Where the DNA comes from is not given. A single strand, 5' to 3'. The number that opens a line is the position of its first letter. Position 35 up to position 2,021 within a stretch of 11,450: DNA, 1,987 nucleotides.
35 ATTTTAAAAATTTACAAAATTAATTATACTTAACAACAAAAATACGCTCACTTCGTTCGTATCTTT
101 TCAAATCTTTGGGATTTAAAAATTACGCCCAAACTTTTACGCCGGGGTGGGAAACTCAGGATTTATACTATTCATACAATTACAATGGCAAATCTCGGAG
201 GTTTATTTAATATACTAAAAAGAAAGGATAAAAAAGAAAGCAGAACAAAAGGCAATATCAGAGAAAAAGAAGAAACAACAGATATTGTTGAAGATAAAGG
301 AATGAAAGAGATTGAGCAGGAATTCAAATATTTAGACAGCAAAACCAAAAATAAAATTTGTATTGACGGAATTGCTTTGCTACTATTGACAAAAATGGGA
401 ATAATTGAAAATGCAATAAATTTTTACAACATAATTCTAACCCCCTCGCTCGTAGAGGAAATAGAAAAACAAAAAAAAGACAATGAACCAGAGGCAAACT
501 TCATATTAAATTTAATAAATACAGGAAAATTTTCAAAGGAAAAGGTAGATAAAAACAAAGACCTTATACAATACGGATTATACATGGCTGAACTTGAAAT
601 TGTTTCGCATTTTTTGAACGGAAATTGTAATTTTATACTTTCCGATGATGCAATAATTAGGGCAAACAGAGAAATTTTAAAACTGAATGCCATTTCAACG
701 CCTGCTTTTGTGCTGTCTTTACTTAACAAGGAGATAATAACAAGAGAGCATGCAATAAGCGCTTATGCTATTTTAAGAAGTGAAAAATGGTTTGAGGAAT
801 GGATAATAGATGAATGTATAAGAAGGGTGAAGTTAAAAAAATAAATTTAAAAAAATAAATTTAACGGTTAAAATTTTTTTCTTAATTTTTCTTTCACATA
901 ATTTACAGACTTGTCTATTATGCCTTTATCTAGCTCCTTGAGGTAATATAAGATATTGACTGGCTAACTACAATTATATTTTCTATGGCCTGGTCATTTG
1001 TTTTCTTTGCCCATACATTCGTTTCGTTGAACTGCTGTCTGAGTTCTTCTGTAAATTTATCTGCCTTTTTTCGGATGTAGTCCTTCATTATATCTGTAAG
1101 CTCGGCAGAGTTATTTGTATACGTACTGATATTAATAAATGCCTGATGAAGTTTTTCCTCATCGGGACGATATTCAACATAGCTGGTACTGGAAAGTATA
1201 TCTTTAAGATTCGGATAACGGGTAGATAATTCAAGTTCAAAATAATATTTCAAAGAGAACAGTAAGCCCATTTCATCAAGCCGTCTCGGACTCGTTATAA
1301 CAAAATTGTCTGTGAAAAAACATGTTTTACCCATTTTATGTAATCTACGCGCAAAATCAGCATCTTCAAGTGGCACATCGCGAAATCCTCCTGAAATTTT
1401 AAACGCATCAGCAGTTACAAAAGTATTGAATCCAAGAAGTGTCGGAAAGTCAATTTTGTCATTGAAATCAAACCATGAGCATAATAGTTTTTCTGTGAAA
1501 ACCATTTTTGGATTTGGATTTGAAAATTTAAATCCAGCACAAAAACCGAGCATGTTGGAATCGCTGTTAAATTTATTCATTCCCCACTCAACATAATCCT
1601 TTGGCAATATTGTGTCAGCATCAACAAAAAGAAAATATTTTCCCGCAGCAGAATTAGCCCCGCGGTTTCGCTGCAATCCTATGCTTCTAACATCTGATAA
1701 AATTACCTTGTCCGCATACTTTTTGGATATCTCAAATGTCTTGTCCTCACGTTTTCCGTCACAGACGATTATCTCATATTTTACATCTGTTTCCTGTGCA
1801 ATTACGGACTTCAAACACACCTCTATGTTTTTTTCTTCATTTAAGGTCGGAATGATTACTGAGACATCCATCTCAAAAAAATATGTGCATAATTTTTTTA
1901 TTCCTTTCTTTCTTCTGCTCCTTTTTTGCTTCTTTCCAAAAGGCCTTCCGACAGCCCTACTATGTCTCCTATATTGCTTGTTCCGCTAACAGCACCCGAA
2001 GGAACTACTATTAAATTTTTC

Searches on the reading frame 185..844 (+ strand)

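Call 3: search_protein_families(library=pfam, proteins=[window:185-844:+], max_evalue=0.01)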
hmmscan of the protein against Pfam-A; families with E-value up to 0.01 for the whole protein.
window:185-844:+ (219 aa): 0 families

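Call 5: search_protein_families(library=ncbifam, proteins=[window:185-844:+], max_evalue=1)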
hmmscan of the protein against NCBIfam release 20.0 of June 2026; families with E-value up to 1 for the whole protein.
window:185-844:+ (219 aa): 1 family
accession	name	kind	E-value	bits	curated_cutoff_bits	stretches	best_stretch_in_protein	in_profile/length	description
TIGR01561.1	gde_arch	hypoth_equivalog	0.024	13.5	364.15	1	61-212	160-295/569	putative glycogen debranching enzyme, archaeal type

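Call 6: search_protein_families(library=pfam, proteins=[window:185-844:+], max_evalue=10)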
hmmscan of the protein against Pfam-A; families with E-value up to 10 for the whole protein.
window:185-844:+ (219 aa): 0 families

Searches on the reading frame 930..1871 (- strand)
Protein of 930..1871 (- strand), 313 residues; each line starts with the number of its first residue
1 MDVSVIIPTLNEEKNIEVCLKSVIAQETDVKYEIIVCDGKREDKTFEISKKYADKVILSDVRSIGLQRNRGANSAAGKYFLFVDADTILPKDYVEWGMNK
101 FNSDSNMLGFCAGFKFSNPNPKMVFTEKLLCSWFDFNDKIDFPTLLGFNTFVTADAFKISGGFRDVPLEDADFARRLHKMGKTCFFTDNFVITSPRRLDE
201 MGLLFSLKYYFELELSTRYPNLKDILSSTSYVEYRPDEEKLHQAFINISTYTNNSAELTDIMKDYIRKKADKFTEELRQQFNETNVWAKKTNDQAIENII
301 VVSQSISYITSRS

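Call 3: search_protein_families(library=pfam, proteins=[window:930-1871:-], max_evalue=0.01)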
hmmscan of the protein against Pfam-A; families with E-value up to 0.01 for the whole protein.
window:930-1871:- (313 aa): 4 families
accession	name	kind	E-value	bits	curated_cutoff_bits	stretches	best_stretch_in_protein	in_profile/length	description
PF00535.33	Glycos_transf_2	-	1.5e-20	74.2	23.3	1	4-106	1-108/168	Glycosyl transferase family 2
PF10111.15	Glyco_tranf_2_2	-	3.5e-06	27.1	27.3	1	4-95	1-100/276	Glycosyltransferase like family 2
PF13641.12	Glyco_tranf_2_3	-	4.3e-06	27.3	27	1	3-111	3-122/230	Glycosyltransferase like family 2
PF13632.12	Glyco_trans_2_3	-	0.00015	22.1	27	1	79-188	1-117/198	Glycosyl transferase family group 2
